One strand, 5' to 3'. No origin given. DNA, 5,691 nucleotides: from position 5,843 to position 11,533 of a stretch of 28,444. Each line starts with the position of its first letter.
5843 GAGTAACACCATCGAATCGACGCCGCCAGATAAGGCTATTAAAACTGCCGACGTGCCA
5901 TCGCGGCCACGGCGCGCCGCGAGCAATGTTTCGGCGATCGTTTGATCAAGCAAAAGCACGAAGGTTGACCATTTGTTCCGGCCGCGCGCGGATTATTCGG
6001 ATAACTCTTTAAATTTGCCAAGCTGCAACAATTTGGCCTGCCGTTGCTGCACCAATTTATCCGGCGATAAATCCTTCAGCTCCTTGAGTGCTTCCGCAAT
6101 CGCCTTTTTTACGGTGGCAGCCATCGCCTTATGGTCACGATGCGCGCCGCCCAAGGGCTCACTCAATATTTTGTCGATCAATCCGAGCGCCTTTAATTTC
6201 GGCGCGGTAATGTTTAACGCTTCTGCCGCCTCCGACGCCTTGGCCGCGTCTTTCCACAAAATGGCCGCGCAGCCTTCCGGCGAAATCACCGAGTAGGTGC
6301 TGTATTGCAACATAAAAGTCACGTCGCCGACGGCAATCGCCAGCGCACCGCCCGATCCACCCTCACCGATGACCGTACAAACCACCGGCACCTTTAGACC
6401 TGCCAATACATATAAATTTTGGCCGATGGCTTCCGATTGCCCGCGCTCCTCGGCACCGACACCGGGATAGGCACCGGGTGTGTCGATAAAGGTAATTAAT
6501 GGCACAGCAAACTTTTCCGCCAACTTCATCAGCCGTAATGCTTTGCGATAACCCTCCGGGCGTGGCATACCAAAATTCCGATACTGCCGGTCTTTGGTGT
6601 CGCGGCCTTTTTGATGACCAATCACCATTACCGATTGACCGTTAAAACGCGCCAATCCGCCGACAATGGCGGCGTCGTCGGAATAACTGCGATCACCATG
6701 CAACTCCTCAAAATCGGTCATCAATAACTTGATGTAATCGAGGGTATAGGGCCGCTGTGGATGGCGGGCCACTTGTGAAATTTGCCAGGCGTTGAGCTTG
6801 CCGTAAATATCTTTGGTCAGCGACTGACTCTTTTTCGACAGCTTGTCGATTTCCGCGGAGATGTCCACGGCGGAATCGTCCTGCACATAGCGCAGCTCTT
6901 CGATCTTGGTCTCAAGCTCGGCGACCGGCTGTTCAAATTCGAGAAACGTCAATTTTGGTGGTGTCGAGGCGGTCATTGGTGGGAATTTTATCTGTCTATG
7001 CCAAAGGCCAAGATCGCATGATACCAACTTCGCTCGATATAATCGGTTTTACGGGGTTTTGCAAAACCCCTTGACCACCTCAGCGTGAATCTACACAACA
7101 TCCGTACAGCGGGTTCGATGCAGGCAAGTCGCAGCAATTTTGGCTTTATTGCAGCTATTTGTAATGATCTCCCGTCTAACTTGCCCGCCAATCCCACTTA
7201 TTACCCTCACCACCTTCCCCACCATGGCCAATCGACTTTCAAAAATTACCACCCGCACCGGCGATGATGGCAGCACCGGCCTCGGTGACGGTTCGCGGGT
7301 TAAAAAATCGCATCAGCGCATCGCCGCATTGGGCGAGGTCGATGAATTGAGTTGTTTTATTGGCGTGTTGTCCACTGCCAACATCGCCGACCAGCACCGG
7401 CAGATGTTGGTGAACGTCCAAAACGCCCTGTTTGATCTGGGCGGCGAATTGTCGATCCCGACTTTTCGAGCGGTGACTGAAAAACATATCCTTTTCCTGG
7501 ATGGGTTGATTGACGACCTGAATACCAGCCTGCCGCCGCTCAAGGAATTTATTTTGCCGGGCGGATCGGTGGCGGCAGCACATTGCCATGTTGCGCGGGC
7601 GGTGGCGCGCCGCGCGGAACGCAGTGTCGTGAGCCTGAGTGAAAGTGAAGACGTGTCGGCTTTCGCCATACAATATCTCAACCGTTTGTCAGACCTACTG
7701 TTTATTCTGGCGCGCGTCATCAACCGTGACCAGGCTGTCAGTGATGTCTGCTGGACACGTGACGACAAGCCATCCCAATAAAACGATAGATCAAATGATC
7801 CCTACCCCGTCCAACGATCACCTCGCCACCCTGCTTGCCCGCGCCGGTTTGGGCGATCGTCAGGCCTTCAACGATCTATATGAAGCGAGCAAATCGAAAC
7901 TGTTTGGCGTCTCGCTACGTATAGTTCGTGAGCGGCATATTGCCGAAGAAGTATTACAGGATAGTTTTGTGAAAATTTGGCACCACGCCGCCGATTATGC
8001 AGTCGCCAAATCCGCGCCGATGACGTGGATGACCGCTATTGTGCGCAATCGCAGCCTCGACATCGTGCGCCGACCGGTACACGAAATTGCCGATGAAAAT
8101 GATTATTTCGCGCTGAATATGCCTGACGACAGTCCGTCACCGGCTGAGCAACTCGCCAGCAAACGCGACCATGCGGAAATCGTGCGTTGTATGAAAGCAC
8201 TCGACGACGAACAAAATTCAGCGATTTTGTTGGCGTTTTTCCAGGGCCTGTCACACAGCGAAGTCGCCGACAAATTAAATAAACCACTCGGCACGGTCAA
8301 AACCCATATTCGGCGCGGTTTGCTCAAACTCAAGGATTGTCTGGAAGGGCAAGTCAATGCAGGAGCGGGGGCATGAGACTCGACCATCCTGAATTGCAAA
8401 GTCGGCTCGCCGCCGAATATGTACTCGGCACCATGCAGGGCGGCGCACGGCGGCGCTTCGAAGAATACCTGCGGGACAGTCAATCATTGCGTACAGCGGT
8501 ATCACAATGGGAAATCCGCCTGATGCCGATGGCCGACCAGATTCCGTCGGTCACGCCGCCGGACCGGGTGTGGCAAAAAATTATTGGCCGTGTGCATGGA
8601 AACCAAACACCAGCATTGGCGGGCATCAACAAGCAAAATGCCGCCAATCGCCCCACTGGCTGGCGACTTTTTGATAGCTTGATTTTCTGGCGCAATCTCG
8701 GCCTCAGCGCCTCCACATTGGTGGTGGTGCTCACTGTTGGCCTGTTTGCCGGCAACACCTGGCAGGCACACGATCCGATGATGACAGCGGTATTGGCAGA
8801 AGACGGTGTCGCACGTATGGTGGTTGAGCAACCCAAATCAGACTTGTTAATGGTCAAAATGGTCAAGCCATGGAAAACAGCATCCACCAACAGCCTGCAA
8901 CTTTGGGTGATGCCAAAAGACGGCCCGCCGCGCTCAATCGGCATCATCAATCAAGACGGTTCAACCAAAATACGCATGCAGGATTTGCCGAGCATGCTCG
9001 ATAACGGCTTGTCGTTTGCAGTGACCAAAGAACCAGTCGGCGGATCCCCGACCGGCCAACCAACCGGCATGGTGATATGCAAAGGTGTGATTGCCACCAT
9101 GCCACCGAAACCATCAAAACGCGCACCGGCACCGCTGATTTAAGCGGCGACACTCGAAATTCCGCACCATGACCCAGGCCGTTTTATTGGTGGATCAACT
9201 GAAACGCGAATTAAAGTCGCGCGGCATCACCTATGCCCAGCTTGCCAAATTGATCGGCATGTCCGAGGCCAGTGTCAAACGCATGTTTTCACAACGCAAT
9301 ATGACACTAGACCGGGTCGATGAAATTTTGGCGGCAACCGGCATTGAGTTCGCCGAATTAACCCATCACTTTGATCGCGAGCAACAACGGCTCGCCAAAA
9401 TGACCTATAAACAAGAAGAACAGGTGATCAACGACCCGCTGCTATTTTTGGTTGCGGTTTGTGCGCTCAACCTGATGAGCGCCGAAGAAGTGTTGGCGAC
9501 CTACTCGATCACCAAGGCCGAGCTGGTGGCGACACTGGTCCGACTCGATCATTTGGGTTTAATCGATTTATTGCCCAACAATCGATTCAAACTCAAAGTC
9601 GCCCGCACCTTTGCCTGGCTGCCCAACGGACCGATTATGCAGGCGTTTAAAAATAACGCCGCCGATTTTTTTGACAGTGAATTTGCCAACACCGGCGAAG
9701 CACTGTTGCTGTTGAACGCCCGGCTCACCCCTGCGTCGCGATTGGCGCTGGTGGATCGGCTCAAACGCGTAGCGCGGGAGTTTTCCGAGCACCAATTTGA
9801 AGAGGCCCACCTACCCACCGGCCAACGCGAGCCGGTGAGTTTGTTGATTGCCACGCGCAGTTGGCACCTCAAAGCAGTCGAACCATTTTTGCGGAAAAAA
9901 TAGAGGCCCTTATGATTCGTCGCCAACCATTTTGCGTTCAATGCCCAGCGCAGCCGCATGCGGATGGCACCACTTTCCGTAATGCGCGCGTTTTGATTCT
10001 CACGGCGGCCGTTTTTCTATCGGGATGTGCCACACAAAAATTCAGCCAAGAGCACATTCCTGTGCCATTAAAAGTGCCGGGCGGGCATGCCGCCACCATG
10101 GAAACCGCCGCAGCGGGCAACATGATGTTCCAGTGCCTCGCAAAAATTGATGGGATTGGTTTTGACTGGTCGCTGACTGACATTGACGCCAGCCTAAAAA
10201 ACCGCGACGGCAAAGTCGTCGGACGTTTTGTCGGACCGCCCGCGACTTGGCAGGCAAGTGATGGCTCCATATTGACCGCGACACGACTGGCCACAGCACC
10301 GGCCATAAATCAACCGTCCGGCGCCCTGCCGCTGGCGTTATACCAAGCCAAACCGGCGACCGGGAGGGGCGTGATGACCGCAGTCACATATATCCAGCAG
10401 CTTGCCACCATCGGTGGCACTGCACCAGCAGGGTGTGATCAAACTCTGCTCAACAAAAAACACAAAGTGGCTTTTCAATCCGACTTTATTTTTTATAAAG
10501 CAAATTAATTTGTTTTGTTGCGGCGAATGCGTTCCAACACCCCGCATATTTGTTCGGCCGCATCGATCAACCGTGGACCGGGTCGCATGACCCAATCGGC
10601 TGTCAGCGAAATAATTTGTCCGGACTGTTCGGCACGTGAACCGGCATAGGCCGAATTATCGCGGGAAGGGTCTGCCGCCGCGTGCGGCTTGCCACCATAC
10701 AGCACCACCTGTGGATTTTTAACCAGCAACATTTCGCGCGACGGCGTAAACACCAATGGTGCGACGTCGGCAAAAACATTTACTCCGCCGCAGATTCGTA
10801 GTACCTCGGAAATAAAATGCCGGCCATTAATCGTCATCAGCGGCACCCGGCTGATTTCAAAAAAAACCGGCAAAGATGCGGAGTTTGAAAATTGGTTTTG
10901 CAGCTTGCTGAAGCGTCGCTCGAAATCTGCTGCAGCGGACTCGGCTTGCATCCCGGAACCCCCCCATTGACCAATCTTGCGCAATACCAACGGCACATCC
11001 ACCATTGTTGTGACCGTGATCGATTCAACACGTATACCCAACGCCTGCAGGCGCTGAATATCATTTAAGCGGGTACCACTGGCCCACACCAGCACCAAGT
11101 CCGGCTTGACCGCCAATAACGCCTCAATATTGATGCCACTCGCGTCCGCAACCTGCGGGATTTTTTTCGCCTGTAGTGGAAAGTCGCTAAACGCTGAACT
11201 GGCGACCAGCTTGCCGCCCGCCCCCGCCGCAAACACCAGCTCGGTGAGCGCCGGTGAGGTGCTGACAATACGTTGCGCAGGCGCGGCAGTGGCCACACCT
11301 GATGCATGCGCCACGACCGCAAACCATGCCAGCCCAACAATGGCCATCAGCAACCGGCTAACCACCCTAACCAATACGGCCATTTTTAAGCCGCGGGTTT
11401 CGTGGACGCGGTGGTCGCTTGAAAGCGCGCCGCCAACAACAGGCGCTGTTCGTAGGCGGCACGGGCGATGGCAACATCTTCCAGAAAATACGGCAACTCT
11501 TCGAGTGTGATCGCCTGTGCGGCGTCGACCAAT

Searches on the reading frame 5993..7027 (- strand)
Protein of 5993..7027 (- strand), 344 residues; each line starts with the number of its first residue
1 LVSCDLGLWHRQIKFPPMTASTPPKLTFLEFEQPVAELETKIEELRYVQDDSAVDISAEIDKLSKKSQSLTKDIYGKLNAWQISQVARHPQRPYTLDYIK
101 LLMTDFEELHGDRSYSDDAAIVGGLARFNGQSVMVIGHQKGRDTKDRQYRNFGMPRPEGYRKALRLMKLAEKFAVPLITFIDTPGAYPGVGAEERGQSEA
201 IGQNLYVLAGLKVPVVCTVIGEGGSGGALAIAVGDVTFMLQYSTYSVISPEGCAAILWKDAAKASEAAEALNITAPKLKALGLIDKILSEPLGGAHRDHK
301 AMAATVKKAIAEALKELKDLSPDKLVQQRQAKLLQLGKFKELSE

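Call 9: search_protein_families(library=ncbifam, proteins=[window:5993-7027:-])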
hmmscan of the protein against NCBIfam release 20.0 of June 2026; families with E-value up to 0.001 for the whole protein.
window:5993-7027:- (344 aa): 5 families
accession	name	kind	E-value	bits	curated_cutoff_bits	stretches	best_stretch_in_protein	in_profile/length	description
NF004344.0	PRK05724.1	equivalog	3.5e-157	522.6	357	1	26-341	3-318/319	acetyl-CoA carboxylase carboxyltransferase subunit alpha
TIGR00513.1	accA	equivalog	2.4e-151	503.6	319.3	1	27-341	4-318/321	acetyl-CoA carboxylase carboxyl transferase subunit alpha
NF041504.1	AccA_sub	subfamily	6.1e-113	376.4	300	1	81-336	1-256/257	carboxyltransferase subunit alpha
NF008971.0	PRK12319.1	equivalog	1e-90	303.8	406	1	82-332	6-252/256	acetyl-CoA carboxylase carboxyl transferase subunit alpha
TIGR01117.1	mmdA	subfamily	1.2e-13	50.7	998.8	1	87-271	272-451/512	methylmalonyl-CoA decarboxylase subunit alpha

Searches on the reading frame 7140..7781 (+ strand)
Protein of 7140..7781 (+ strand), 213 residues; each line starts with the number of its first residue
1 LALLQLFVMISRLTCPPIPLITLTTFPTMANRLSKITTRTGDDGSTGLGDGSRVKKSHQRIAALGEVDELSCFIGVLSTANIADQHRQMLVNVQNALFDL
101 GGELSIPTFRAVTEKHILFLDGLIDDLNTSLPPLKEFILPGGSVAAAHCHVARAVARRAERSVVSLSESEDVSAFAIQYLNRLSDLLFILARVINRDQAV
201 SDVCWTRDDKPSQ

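Call 9: search_protein_families(library=ncbifam, proteins=[window:7140-7781:+])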
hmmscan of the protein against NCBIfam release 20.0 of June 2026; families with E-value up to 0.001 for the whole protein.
window:7140-7781:+ (213 aa): 1 family
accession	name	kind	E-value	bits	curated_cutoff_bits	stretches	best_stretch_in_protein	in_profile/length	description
TIGR00636.1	PduO_Nterm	equivalog_domain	1.8e-58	197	108.45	1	37-206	1-171/171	cob(I)yrinic acid a,c-diamide adenosyltransferase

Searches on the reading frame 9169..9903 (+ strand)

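Call 3: search_protein_families(library=pfam, proteins=[window:9169-9903:+])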
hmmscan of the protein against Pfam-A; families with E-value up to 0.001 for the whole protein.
window:9169-9903:+ (244 aa): 4 families
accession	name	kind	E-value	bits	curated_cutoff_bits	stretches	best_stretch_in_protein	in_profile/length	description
PF13443.12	HTH_26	-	6.5e-09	36.4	22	1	11-64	2-57/63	Cro/C1-type HTH DNA-binding domain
PF01381.28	HTH_3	-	7.2e-07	29.6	23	1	11-64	1-55/55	Helix-turn-helix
PF13560.12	HTH_31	-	0.00011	22.9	27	1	8-59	3-56/64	Helix-turn-helix domain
PF20075.5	DUF6471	-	0.00085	19.6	26.8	0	10-59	8-62/65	Domain of unknown function (DUF6471)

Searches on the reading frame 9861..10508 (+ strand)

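Call 3: search_protein_families(library=pfam, proteins=[window:9861-10508:+])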
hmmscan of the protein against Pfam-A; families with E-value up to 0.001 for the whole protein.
window:9861-10508:+ (215 aa): 1 family
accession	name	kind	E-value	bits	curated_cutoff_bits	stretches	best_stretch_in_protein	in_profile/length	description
PF11937.13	DUF3455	-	2.5e-16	60.9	25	1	77-213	6-157/157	Protein of unknown function (DUF3455)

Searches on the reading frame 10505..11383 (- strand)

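Call 3: search_protein_families(library=pfam, proteins=[window:10505-11383:-])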
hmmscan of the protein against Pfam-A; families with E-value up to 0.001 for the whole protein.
window:10505-11383:- (292 aa): 1 family
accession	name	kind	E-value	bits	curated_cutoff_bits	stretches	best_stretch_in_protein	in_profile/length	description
PF01497.23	Peripla_BP_2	-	1.2e-15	58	27.5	1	39-262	1-233/235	Periplasmic binding protein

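Call 4: search_protein_families(library=ncbifam, proteins=[window:10505-11383:-])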
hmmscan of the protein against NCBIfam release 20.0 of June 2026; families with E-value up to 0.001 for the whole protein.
window:10505-11383:- (292 aa): 6 families
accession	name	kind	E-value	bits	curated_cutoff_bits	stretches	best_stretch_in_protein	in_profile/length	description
NF002894.0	PRK03379.1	equivalog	9.5e-56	188.9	234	1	23-286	12-265/266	vitamin B12 ABC transporter substrate-binding protein BtuF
TIGR04281.1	peripla_PGF_1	equivalog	1e-21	77.5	325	1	35-281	20-262/330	PGF-CTERM-anchored ABC transporter substrate-binding protein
NF038402.1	TroA_like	subfamily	3e-11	43.3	30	1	38-235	1-191/219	helical backbone metal receptor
TIGR03659.1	IsdE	equivalog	5.2e-11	42.3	298.65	1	30-229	32-230/292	heme ABC transporter substrate-binding protein IsdE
TIGR03868.1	F420-O_ABCperi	hypoth_equivalog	5e-06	25.9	392.4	1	30-103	11-89/287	putative F420-0 ABC transporter substrate-binding protein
NF008200.0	PRK10957.1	equivalog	0.00019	20.5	205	0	23-166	42-198/330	Fe2+-enterobactin ABC transporter substrate-binding protein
